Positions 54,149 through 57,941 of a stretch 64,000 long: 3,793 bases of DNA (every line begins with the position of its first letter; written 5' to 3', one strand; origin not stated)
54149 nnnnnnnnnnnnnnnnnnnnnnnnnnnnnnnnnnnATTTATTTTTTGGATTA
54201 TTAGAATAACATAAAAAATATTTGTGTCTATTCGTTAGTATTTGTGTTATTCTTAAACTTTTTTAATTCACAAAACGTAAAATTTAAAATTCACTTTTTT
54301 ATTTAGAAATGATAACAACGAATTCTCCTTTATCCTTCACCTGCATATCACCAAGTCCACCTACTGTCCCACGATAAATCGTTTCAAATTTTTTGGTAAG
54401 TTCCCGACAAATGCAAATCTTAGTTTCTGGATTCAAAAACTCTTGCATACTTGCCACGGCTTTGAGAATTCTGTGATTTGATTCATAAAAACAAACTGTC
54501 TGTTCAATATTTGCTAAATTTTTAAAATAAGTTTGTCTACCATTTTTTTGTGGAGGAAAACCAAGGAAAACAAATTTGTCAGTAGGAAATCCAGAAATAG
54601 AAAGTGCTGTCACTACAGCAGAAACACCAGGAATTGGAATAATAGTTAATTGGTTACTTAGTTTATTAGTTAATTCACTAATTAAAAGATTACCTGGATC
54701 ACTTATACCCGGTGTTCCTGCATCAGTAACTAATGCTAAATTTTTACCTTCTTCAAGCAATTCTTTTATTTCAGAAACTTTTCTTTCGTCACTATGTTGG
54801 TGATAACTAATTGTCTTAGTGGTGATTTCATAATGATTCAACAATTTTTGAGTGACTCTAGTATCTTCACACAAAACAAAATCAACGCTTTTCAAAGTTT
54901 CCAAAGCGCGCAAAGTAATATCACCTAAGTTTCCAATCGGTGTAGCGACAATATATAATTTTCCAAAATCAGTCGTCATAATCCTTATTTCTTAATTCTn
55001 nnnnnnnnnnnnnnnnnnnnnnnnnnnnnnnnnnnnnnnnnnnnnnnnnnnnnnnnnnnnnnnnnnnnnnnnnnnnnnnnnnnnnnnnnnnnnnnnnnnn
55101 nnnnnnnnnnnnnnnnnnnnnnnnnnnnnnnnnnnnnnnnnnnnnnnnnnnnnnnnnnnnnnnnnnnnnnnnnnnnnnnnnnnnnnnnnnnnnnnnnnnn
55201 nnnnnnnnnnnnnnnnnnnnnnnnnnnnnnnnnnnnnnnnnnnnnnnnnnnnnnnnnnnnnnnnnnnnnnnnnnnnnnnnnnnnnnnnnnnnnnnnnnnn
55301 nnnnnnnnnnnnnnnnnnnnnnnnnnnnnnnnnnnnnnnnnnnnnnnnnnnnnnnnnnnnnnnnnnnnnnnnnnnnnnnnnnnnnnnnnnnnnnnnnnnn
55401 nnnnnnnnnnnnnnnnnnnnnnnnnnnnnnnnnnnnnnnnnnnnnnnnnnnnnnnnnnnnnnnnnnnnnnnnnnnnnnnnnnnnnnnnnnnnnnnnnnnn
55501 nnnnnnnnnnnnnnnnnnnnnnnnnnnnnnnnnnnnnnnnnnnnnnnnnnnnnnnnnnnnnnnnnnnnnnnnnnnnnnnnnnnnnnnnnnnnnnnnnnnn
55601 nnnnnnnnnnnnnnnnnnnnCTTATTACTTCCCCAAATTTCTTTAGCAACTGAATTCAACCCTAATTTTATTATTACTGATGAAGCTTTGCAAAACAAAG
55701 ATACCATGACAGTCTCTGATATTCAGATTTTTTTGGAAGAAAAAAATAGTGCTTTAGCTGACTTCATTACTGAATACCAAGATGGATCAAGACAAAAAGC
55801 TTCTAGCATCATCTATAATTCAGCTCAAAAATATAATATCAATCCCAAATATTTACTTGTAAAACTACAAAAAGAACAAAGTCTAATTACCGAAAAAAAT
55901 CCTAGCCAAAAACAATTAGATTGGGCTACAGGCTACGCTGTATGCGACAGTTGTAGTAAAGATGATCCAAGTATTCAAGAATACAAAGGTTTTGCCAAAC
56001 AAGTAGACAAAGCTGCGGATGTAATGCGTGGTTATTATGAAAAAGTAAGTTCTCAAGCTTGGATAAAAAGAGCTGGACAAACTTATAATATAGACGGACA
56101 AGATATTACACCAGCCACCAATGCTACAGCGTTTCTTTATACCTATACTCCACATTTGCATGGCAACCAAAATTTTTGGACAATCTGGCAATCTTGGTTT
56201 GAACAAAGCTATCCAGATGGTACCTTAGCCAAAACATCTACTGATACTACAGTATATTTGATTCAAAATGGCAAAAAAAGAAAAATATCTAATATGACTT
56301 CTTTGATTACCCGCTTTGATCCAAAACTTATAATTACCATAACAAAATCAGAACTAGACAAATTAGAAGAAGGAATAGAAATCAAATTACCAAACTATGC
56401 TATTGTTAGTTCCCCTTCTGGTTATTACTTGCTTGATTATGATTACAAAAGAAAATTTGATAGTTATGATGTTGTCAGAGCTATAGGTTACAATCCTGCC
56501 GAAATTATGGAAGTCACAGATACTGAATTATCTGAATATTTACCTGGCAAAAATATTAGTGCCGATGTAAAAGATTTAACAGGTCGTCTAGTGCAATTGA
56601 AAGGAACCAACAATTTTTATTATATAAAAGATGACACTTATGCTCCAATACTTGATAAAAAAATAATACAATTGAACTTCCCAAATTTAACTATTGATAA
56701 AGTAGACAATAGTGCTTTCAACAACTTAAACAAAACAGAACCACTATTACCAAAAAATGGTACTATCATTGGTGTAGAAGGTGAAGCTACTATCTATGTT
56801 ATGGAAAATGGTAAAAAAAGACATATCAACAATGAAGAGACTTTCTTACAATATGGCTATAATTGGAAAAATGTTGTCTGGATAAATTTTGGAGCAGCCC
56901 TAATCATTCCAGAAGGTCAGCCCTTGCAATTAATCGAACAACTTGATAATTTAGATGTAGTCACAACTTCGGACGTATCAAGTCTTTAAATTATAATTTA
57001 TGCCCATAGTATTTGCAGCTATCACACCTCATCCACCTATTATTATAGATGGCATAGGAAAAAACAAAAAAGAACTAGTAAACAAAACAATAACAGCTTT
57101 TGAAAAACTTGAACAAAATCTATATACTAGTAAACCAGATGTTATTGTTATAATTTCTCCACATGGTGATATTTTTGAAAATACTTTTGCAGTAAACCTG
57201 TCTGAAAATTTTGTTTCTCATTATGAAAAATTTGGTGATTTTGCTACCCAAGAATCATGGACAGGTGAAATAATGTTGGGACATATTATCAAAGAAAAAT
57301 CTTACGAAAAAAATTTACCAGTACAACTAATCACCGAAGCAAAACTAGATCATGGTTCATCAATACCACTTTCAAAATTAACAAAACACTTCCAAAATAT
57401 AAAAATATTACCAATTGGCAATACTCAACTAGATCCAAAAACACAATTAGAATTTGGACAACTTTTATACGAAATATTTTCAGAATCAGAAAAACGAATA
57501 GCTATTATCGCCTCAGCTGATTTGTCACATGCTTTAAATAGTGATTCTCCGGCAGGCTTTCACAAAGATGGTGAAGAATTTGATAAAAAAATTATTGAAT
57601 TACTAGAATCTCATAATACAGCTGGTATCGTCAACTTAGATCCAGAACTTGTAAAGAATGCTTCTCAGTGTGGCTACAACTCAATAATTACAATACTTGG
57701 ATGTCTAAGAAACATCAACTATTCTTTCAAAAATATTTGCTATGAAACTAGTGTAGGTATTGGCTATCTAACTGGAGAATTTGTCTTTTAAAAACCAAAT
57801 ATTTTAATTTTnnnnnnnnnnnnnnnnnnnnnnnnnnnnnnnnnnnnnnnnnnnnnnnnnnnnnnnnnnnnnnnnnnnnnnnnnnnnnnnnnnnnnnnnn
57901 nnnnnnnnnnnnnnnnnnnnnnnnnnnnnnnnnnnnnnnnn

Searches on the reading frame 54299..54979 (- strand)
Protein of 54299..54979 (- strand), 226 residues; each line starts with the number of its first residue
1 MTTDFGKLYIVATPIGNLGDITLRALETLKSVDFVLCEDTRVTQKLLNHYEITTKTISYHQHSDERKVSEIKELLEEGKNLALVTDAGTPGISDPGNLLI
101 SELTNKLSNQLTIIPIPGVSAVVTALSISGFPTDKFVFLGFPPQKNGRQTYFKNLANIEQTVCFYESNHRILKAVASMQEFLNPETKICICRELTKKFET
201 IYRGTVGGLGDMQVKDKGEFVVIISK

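Call 29: search_protein_families(library=pfam, proteins=[window:54299-54979:-], max_evalue=0.01)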
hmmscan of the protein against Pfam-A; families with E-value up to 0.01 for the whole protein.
window:54299-54979:- (226 aa): 1 family
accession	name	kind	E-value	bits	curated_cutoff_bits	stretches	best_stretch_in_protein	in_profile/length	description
PF00590.25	TP_methylase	-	1.5e-33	117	27.8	1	7-208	1-210/212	Tetrapyrrole (Corrin/Porphyrin) Methylases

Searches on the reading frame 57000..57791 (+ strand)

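Call 29: search_protein_families(library=pfam, proteins=[window:57000-57791:+], max_evalue=0.01)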
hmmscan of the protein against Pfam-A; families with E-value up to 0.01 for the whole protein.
window:57000-57791:+ (263 aa): 2 families
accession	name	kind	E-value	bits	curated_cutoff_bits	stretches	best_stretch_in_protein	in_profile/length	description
PF02900.23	LigB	-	2.1e-34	119.2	26.3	1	6-245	2-255/269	Catalytic LigB subunit of aromatic ring-opening dioxygenase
PF01875.22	Memo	-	9.9e-14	51.6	27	1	44-252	60-253/269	Memo-like protein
